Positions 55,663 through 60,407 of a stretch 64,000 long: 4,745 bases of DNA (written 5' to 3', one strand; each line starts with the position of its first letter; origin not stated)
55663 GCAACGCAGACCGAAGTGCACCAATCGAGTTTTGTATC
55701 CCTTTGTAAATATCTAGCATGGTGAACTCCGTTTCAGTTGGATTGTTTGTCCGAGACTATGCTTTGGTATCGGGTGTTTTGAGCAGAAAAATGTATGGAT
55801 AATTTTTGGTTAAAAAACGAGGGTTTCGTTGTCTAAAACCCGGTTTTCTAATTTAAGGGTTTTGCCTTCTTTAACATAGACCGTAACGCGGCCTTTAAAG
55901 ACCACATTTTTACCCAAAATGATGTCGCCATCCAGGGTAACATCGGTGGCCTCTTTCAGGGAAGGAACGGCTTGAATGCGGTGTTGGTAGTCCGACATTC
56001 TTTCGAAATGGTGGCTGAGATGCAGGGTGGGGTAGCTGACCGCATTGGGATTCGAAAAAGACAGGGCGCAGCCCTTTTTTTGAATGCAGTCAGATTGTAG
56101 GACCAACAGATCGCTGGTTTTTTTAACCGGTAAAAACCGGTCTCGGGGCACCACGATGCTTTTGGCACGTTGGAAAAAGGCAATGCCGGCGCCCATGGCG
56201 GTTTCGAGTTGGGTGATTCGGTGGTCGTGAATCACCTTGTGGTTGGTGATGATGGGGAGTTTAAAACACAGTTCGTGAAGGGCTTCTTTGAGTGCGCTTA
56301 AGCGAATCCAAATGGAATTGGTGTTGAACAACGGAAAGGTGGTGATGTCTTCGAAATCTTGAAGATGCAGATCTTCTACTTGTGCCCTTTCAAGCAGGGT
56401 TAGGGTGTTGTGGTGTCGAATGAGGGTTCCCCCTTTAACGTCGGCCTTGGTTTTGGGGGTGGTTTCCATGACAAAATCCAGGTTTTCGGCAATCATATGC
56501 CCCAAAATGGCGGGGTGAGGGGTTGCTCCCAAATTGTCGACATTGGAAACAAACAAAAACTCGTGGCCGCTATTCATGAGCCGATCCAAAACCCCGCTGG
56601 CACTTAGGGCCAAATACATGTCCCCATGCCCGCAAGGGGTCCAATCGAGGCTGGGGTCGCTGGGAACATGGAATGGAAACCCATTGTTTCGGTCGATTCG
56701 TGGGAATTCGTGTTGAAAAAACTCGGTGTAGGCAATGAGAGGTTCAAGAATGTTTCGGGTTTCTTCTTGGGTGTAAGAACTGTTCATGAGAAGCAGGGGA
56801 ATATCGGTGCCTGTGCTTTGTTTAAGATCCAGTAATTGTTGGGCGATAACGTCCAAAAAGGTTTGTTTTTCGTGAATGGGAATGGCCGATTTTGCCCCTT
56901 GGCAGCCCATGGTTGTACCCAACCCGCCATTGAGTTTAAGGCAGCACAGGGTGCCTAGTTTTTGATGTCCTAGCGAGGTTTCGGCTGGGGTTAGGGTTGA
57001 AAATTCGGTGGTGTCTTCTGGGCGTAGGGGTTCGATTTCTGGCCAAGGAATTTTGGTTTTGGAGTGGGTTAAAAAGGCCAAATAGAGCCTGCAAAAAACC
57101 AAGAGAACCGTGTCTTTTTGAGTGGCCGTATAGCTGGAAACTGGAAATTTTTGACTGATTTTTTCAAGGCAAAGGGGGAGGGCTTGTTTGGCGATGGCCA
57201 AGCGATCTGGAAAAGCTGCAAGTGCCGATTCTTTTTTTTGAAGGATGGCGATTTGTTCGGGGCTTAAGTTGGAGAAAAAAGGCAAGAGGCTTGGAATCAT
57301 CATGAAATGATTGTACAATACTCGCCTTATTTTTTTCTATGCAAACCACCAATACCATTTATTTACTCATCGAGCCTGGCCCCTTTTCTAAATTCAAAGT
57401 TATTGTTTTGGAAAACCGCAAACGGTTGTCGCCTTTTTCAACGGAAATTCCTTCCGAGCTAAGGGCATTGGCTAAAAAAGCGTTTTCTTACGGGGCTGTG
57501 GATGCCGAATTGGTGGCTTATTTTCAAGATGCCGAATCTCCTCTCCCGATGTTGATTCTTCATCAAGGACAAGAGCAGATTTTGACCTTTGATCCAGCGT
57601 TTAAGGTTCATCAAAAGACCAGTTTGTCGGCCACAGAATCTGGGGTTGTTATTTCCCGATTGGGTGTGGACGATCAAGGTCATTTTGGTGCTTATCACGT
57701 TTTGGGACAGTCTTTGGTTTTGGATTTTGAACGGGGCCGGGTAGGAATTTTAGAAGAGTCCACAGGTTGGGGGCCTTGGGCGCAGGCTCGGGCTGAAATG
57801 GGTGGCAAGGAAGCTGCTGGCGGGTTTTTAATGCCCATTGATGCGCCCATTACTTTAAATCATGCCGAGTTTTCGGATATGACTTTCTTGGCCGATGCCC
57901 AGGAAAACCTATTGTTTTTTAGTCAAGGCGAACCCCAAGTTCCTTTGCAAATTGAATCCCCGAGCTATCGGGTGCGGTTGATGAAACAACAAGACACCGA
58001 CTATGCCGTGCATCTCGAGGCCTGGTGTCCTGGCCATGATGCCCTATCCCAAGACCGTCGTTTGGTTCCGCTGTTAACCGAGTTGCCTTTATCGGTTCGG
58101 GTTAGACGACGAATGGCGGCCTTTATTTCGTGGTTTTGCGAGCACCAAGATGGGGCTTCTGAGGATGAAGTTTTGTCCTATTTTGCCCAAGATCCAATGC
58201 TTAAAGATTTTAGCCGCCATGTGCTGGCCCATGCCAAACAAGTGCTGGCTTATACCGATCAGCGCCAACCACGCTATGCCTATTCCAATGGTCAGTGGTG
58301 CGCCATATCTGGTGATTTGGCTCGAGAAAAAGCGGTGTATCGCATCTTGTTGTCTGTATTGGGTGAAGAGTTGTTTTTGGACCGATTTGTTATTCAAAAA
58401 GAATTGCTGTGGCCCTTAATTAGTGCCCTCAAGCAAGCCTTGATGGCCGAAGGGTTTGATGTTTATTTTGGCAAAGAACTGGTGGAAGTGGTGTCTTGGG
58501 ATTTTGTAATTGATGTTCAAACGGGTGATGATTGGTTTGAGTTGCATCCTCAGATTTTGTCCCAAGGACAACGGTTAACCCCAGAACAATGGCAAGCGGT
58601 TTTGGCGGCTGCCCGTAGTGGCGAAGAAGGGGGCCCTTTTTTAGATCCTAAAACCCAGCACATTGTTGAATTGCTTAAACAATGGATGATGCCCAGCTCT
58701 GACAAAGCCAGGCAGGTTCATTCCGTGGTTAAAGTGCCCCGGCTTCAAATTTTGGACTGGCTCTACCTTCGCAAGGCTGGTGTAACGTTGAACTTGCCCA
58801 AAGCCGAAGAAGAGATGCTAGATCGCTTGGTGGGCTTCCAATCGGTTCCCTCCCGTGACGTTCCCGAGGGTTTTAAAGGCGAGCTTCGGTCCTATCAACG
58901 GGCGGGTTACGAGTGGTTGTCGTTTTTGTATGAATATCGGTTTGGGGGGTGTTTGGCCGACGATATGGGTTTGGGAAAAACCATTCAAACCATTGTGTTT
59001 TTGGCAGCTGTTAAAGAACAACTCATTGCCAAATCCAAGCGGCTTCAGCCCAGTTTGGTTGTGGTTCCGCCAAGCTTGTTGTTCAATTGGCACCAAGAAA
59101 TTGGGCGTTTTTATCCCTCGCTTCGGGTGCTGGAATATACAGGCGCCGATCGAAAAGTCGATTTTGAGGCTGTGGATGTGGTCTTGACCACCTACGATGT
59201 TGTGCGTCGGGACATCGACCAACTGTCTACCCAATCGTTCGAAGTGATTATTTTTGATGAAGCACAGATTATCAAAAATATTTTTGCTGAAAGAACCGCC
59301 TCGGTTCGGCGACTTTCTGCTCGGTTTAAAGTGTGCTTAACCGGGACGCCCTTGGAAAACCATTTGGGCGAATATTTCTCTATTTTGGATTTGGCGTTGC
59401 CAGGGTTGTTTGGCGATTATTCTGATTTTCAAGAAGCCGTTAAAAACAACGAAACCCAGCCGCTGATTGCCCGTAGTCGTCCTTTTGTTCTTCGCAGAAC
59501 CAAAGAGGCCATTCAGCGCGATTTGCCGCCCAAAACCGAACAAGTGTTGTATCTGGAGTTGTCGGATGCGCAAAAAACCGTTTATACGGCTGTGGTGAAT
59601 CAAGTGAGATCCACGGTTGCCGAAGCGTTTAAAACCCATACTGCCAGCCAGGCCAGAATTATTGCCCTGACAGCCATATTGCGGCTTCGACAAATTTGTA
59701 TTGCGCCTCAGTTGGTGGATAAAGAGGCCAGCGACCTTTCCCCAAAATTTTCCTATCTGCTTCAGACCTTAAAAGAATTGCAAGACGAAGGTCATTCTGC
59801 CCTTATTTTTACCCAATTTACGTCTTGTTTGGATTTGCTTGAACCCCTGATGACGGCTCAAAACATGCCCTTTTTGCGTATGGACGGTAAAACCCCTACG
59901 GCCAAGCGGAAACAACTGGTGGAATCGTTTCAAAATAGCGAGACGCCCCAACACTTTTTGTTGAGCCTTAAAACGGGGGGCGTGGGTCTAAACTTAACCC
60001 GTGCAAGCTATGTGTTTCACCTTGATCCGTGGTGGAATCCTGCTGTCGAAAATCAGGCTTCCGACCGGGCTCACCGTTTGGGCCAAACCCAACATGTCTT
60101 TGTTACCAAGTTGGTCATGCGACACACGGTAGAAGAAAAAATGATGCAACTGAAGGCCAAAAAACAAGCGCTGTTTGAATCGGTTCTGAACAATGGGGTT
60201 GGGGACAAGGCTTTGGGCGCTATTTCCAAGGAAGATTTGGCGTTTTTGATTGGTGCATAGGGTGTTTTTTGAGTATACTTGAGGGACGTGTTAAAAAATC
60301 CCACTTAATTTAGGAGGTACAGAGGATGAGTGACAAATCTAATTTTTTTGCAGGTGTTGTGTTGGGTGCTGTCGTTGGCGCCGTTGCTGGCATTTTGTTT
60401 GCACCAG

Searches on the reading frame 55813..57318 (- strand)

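Call 16: search_protein_families(library=pfam, proteins=[window:55813-57318:-], max_evalue=0.001)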
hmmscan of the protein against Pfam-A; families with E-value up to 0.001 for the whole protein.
window:55813-57318:- (502 aa): 1 family
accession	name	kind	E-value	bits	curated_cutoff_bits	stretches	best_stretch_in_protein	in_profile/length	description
PF01704.24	UDPGP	-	8.7e-132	440.1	22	1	75-475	4-413/413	UTP--glucose-1-phosphate uridylyltransferase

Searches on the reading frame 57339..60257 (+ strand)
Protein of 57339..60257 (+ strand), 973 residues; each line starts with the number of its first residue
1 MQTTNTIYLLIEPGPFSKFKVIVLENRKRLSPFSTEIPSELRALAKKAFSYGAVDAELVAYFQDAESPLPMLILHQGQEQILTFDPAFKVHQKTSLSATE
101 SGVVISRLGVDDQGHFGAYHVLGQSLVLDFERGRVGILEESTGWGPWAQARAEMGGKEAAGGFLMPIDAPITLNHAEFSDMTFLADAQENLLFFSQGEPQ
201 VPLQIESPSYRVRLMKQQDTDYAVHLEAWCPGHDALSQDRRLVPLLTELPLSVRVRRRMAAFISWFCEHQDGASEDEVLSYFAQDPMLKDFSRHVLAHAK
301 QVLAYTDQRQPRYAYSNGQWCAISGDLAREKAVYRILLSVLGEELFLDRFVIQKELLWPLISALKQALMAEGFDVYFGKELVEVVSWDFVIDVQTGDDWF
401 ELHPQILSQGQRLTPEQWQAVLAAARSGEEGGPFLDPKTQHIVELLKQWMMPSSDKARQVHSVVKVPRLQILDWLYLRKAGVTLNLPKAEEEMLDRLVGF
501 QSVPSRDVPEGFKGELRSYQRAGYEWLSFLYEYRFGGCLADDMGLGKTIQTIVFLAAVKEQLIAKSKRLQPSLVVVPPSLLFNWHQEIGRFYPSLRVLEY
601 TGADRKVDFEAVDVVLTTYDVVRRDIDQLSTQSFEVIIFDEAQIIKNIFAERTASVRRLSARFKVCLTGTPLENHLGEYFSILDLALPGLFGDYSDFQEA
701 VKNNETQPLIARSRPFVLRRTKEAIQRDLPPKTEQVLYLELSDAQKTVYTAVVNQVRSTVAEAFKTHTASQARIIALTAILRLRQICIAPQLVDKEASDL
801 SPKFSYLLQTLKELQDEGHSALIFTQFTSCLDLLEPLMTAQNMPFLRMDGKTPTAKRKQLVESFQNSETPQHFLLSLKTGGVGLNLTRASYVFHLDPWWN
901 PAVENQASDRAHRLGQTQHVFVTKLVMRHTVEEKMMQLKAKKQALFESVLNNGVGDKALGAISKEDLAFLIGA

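Call 16: search_protein_families(library=pfam, proteins=[window:57339-60257:+], max_evalue=0.001)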
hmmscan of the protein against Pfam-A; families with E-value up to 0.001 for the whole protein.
window:57339-60257:+ (973 aa): 3 families
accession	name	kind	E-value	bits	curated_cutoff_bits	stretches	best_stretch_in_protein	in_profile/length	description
PF00176.29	SNF2-rel_dom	-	6.1e-60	203.2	24.9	1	519-792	1-290/290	SNF2-related domain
PF00271.37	Helicase_C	-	4.5e-22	78.8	23.5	1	803-915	2-110/110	Helicase conserved C-terminal domain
PF04851.21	ResIII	-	8.1e-08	32.8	22.5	1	515-671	3-162/164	Type III restriction enzyme, res subunit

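Call 87: find_encoding_contigs(protein=window:57339-60257:+, flank=10000, max_places=1)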
Protein window:57339-60257:+ (973 aa): no gene with exactly this product is on record in the collection.
